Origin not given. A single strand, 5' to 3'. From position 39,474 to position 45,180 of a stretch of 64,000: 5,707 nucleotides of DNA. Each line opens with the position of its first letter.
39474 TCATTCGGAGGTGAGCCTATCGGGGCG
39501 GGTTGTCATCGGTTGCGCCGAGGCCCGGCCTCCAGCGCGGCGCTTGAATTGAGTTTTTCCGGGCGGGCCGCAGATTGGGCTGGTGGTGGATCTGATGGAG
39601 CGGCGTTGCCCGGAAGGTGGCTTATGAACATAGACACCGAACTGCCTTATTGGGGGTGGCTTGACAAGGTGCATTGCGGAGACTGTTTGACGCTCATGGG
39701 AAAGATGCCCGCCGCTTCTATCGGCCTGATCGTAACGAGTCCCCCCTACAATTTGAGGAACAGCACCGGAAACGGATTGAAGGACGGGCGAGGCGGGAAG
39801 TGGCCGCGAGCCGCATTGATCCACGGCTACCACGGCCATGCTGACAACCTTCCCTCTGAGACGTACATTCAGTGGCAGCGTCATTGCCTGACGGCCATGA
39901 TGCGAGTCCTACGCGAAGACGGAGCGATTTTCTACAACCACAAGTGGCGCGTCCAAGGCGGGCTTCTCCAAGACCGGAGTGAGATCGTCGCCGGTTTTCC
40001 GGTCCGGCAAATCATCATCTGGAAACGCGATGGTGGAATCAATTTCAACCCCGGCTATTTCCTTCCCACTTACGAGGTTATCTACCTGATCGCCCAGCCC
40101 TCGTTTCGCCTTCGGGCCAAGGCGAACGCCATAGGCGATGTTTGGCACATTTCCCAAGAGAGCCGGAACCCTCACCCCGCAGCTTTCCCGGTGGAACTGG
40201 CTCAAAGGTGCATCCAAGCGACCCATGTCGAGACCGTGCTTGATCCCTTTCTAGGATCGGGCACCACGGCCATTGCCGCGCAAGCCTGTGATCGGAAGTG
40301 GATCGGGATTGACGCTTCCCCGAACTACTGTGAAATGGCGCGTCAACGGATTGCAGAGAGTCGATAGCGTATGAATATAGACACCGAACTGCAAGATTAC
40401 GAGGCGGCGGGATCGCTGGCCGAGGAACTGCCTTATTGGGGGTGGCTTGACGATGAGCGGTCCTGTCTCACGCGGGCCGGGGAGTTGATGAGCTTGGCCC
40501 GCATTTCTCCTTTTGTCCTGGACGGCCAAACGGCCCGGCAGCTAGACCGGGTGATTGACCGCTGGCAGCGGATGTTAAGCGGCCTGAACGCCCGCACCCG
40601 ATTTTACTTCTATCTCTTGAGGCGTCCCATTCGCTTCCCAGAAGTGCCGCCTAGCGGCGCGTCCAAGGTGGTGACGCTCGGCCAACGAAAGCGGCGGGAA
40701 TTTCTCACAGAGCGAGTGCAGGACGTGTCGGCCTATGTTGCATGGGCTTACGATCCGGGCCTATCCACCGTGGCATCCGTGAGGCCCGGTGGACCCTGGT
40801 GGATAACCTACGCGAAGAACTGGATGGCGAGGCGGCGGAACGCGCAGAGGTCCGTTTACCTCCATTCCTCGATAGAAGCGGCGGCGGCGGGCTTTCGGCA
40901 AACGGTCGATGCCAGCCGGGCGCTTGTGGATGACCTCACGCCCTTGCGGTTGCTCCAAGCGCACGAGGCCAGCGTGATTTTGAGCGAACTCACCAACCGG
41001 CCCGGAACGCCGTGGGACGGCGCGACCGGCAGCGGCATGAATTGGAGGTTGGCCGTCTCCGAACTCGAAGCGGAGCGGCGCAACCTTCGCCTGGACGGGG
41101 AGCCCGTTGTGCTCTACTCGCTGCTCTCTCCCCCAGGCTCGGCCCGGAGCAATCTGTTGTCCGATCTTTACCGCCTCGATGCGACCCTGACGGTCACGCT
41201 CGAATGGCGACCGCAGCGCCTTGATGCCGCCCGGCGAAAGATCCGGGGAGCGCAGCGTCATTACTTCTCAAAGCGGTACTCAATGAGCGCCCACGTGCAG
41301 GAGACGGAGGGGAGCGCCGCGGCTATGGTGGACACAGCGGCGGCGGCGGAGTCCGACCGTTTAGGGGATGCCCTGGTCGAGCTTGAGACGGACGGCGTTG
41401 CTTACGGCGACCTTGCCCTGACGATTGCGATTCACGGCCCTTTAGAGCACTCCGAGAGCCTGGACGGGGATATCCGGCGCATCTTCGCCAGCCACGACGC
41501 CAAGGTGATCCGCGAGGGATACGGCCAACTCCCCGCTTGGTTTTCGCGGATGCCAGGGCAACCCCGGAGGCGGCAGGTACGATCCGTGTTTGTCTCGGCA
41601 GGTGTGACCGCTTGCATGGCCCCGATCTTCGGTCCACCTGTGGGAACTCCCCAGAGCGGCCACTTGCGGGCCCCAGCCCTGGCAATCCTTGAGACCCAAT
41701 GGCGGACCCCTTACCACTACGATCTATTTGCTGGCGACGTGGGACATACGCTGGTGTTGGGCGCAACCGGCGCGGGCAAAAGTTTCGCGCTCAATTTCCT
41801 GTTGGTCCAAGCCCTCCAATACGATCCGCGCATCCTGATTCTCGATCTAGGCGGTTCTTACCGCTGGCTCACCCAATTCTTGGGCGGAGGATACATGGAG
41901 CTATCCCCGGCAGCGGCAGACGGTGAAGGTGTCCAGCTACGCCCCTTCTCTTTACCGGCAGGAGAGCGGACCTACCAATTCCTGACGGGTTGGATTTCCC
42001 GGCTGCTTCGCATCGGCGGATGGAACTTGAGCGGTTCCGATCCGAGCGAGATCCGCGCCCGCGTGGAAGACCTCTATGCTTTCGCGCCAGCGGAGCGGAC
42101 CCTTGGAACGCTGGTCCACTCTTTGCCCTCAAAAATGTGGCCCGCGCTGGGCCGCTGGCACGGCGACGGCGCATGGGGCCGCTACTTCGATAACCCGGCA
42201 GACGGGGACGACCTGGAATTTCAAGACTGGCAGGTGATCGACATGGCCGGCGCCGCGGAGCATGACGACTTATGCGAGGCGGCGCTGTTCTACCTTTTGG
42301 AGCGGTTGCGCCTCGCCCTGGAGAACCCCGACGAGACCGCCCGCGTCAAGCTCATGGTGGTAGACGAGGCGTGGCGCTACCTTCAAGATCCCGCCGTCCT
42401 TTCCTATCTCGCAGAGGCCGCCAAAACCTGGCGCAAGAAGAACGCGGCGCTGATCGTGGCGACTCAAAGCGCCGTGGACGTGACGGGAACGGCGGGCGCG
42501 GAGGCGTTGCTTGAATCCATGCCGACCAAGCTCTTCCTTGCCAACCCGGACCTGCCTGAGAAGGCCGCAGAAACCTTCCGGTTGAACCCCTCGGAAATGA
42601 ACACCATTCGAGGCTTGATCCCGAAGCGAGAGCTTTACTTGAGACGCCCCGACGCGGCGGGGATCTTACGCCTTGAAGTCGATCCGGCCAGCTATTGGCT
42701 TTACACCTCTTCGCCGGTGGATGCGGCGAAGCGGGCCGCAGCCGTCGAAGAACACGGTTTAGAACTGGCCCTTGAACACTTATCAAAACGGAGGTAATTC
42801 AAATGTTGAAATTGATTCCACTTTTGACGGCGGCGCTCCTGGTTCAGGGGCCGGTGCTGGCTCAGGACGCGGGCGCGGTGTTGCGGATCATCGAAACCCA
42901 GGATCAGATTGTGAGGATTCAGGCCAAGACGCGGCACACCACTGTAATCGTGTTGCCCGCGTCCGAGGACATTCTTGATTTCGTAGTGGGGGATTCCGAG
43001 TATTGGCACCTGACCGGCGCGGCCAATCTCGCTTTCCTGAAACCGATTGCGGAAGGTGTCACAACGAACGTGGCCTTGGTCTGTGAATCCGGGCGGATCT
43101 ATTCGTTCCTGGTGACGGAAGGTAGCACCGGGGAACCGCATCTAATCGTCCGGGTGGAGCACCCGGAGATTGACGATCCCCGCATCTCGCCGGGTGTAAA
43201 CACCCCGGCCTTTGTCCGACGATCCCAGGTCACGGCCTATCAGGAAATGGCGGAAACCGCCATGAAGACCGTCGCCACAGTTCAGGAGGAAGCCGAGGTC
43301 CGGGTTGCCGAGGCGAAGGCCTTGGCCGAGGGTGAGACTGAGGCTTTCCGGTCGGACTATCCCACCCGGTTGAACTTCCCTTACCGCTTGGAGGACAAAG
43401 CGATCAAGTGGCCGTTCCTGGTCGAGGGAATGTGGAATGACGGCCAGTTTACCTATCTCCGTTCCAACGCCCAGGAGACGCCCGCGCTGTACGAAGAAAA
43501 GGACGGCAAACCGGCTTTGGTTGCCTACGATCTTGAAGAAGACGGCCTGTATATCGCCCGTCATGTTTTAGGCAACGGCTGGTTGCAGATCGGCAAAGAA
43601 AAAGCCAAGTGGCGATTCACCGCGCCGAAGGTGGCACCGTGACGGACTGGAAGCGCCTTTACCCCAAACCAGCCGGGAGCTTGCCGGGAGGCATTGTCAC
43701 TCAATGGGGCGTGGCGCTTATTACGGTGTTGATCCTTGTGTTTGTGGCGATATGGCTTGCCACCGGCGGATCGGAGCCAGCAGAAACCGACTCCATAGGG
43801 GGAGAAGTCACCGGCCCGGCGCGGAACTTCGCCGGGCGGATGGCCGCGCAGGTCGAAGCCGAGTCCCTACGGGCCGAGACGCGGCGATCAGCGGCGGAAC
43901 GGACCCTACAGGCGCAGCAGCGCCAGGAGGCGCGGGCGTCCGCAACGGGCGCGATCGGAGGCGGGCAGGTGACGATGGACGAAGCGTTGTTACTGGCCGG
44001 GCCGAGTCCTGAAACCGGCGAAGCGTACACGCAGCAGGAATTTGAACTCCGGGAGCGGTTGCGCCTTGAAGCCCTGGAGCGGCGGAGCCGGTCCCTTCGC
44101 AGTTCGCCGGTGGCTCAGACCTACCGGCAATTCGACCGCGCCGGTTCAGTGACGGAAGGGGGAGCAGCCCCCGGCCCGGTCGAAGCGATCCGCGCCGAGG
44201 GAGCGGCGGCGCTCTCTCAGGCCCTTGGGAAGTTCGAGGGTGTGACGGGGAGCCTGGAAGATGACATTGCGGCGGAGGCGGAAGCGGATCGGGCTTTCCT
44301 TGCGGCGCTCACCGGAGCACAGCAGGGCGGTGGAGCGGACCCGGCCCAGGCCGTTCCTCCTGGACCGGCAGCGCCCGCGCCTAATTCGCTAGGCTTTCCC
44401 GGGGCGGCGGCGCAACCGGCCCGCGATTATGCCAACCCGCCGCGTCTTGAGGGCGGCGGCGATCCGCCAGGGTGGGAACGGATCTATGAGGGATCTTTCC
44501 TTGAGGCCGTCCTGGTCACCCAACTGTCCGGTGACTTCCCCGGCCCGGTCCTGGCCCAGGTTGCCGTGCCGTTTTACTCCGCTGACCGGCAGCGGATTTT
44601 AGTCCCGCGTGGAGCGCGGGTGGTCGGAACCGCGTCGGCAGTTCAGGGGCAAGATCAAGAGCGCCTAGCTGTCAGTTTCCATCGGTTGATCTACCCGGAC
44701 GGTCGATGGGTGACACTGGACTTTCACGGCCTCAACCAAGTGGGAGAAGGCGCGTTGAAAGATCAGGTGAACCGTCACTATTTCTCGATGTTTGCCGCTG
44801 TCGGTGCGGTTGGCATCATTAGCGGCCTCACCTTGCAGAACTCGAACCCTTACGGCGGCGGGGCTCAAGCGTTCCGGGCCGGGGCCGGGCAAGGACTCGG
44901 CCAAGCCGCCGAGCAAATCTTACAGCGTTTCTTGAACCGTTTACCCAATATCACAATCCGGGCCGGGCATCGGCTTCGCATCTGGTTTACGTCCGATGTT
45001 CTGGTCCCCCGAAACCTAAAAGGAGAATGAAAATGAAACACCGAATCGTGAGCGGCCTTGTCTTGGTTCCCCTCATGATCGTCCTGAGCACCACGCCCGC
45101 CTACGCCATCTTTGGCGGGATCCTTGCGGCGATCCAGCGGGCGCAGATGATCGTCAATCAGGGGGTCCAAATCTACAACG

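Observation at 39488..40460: Orphan DNA methyltransferase inserted between virB3 and virB4, carrying a rearranged duplicate of the virB4 5' end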

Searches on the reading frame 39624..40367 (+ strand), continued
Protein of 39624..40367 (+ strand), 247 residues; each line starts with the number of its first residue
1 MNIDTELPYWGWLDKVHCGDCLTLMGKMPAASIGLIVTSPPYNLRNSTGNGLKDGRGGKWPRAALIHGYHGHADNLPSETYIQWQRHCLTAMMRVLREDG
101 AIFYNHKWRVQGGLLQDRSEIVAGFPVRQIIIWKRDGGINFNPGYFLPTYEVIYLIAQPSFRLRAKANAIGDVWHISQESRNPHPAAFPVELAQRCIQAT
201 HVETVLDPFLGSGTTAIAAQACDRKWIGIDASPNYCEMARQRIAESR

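Call 50: get_annotated_region(hit=H13, flank=3000)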
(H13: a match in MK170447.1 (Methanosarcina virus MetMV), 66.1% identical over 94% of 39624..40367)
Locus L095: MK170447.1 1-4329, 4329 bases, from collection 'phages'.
description: Methanosarcina virus MetMV, complete genome.
organism: Methanosarcina virus MetMV (NCBI taxid 2488574)
taxonomy: Viruses; Duplodnaviria; Heunggongvirae; Uroviricota; Caudoviricetes
host: Methanosarcina sp.; source: -; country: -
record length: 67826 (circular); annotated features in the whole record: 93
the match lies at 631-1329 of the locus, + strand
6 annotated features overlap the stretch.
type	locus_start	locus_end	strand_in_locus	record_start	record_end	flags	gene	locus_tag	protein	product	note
CDS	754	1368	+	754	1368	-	-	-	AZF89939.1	DNA modification methylase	-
CDS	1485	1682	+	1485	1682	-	-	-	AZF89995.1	hypothetical protein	-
CDS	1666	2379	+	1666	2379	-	-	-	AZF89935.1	hypothetical protein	-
CDS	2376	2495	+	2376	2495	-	-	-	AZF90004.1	hypothetical protein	-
CDS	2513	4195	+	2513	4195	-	-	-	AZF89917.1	hypothetical protein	-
CDS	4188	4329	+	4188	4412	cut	-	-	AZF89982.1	hypothetical protein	-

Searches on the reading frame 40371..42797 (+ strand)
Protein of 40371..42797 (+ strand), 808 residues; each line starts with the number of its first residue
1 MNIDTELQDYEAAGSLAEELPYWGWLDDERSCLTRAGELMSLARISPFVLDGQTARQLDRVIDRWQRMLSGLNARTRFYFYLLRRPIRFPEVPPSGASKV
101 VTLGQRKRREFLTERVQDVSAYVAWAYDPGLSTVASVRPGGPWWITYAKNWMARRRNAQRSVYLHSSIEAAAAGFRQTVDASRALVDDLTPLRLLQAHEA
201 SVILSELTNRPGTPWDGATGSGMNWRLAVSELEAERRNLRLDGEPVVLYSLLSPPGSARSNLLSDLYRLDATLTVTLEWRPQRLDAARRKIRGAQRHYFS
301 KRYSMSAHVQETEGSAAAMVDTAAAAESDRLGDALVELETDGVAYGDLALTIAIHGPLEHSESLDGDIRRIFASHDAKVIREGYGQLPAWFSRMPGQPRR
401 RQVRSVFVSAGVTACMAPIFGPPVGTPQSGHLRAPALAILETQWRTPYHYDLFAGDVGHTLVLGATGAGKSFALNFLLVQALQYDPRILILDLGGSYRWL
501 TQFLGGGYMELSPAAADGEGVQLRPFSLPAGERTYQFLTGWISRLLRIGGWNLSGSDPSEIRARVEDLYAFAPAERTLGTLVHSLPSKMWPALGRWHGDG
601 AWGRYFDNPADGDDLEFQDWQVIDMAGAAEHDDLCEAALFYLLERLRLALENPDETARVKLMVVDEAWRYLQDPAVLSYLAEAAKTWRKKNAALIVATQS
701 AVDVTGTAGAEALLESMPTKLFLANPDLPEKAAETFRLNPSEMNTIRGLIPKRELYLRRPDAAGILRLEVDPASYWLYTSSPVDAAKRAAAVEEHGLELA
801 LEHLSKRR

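Call 5: search_protein_families(library=pfam, proteins=[window:40371-42797:+], max_evalue=0.01)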
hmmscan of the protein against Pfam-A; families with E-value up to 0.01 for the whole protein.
window:40371-42797:+ (808 aa): 6 families
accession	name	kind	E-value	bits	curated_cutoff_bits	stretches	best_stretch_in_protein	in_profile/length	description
PF19044.6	P-loop_TraG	-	4.1e-14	52.5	25.8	2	460-512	32-84/413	TraG P-loop domain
PF12846.13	AAA_10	-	1.4e-07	31.4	27.5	1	458-492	22-56/362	AAA-like domain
PF01935.23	DUF87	-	1.9e-07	31.8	23.2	1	459-556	25-95/220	Helicase HerA, central domain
PF10412.15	TrwB_AAD_bind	-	1.1e-06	28.2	20.5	1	457-497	15-55/387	Type IV secretion-system coupling protein DNA-binding domain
PF01580.24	FtsK_SpoIIIE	-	5.8e-05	23.1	24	1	445-485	28-68/221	FtsK/SpoIIIE family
PF13401.12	AAA_22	-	0.0067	17.2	27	0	458-494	6-42/130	AAA domain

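Call 8: find_related_loci(query=window:40371-42797:+, collection=genome_contigs, flank=6000)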
Query window:40371-42797:+ (808 aa) in genome_contigs; peptide patterns used: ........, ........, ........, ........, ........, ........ (x = any residue, [..] = any of these).
333 stretches matched a pattern; 290 encode a relative of the query (tblastn E <= 1e-3); the best 80 are kept; 80 distinct loci.
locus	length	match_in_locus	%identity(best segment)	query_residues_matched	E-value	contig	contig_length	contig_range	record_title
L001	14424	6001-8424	96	1-808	0e+0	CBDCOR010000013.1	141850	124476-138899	MAG: Acidobacteriota bacterium isolate 12027c94-f6f4-4eaf-a87d-71b3b0204df9 genome assembly, contig: contig_13, whole ge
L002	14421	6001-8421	95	1-808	0e+0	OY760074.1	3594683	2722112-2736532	MAG: Acidobacteriota bacterium isolate e8b00ceb-3b51-4674-b3e1-58c3ce2e7457 genome assembly, chromosome: 1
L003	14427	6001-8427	95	1-808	0e+0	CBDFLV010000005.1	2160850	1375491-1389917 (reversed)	MAG: Acidobacteriota bacterium isolate 7a8d91ef-8417-43da-8691-8f404d5ac280 genome assembly, contig: contig_5, whole gen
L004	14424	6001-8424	95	1-808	0e+0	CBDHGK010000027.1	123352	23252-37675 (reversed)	MAG: Terriglobia bacterium isolate 84b8e350-4f48-457e-9b40-e15a848d33f6 genome assembly, contig: contig_21, whole genome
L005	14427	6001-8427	93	1-808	0e+0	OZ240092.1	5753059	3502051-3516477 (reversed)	MAG: Acidobacteriota bacterium isolate 7f856045-8eab-49e0-9ef1-db285f6fe925 genome assembly, chromosome: 1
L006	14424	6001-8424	85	1-808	0e+0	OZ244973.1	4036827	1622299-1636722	MAG: Terriglobia bacterium isolate 2202a82c-0bb4-4252-a2d5-8bb3d6ea53e1 genome assembly, chromosome: 1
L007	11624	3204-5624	85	1-807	0e+0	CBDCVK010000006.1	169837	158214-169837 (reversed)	MAG: Terriglobia bacterium isolate fbd17eb3-4d9a-4a8b-b5d4-e7992758775e genome assembly, contig: contig_6, whole genome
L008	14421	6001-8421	85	1-807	0e+0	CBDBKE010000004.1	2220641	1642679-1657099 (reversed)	MAG: Terriglobia bacterium isolate 38b9ce2a-8c4d-4d07-85eb-86d09662256f genome assembly, contig: contig_4, whole genome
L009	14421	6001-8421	85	1-807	0e+0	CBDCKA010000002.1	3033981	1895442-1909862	MAG: Terriglobia bacterium isolate 31ff0249-533e-4473-91ae-22163d2f2002 genome assembly, contig: contig_2, whole genome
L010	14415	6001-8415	85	1-807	0e+0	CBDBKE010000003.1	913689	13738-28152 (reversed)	MAG: Terriglobia bacterium isolate 38b9ce2a-8c4d-4d07-85eb-86d09662256f genome assembly, contig: contig_3, whole genome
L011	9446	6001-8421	85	1-807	0e+0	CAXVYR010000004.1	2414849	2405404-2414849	MAG: Terriglobia bacterium isolate 00cd7bbc-bff0-487f-9545-a217d18c1db4 genome assembly, contig: contig_4, whole genome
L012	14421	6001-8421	85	1-807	0e+0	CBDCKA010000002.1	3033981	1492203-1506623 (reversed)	MAG: Terriglobia bacterium isolate 31ff0249-533e-4473-91ae-22163d2f2002 genome assembly, contig: contig_2, whole genome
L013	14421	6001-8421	85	1-807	0e+0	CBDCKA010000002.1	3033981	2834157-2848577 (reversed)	MAG: Terriglobia bacterium isolate 31ff0249-533e-4473-91ae-22163d2f2002 genome assembly, contig: contig_2, whole genome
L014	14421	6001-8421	84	1-807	0e+0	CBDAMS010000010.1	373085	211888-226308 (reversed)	MAG: Candidatus Acidiferrales bacterium isolate a70a2755-dd1d-4f16-90d9-e3fc57cd5574 genome assembly, contig: contig_10,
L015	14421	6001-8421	85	1-807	0e+0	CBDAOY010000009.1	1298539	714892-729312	MAG: Terriglobia bacterium isolate 90597ecc-74e2-4125-9827-64c58cf94560 genome assembly, contig: contig_9, whole genome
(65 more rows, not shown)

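Call 38: search_protein_families(library=ncbifam, proteins=[window:40371-42797:+], max_evalue=0.01)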
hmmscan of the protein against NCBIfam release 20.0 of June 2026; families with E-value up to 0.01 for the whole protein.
window:40371-42797:+ (808 aa): 14 families
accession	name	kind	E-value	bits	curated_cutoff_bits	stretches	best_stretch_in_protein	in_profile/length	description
TIGR00929.1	VirB4_CagE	subfamily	9e-78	262.3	643.1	1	258-755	254-734/792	VirB4 family type IV secretion/conjugal transfer ATPase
NF010447.0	PRK13873.1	equivalog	1.2e-73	248.4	1020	1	253-798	236-782/815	conjugal transfer protein TrbE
NF010473.0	PRK13898.1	equivalog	4.3e-38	130.9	1050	1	373-747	365-732/801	type IV secretion system ATPase VirB4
TIGR02746.1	TraC-F-type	equivalog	4.8e-37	127.3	567.05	1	314-806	286-798/800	type IV secretion system protein TraC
NF010404.0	PRK13830.1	subfamily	3.1e-34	117.9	810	1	282-807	288-806/818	conjugal transfer protein TrbE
NF010427.0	PRK13853.1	equivalog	1.1e-27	96.3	957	1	323-766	294-738/789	type IV secretion system protein VirB4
NF010466.0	PRK13891.1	subfamily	7.9e-27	93.5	1322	1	433-785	464-818/852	conjugal transfer protein TrbE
TIGR03744.1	traC_PFL_4706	equivalog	2.5e-14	52.1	520.6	2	387-504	410-522/892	conjugative transfer ATPase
NF010278.0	PRK13721.1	subfamily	9.8e-13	46.9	1177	2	587-714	620-750/874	type IV secretion system protein TraC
NF045975.1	VirB4_plasma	equivalog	1.4e-11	42.9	590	1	622-718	718-825/894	Mbov_0397 family ICE element conjugal transfer ATPase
NF045971.1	conju_CD1110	equivalog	4.8e-08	31.8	325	1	458-515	416-474/752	VirB4-like conjugal transfer ATPase, CD1110 family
TIGR03783.1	Bac_Flav_CT_G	subfamily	2e-06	26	261.55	1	461-503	442-484/829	TraG family conjugative transposon ATPase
TIGR02759.1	TraD_Ftype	equivalog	0.0029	16.5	521.35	0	456-497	175-216/566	type IV conjugative transfer system coupling protein TraD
NF033849.1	ser_rich_anae_1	subfamily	0.0032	14.8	650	1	441-505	743-814/1163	serine-rich protein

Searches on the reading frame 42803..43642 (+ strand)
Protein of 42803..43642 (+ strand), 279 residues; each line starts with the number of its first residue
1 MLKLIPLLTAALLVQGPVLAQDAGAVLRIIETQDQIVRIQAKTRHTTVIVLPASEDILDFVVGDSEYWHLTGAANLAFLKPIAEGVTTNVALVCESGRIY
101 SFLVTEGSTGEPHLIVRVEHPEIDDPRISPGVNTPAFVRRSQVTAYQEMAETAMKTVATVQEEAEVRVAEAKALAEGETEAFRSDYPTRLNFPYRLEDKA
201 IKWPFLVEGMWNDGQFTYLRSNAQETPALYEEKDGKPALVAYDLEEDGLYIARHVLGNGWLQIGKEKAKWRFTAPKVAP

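Call 5: search_protein_families(library=pfam, proteins=[window:42803-43642:+], max_evalue=0.01)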
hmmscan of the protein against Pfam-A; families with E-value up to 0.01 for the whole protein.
window:42803-43642:+ (279 aa): 1 family
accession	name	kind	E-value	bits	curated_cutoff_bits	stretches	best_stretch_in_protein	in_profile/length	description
PF03524.21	CagX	-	1.2e-26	94.3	34.2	1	33-267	10-192/198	Conjugal transfer protein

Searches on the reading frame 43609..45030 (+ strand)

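Call 5: search_protein_families(library=pfam, proteins=[window:43609-45030:+], max_evalue=0.01)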
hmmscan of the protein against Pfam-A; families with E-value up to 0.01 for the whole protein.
window:43609-45030:+ (473 aa): 1 family
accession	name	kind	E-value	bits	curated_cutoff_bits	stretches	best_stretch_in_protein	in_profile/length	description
PF03743.19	TrbI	-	1.1e-39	136.7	35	1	292-464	2-186/188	Bacterial conjugation TrbI-like protein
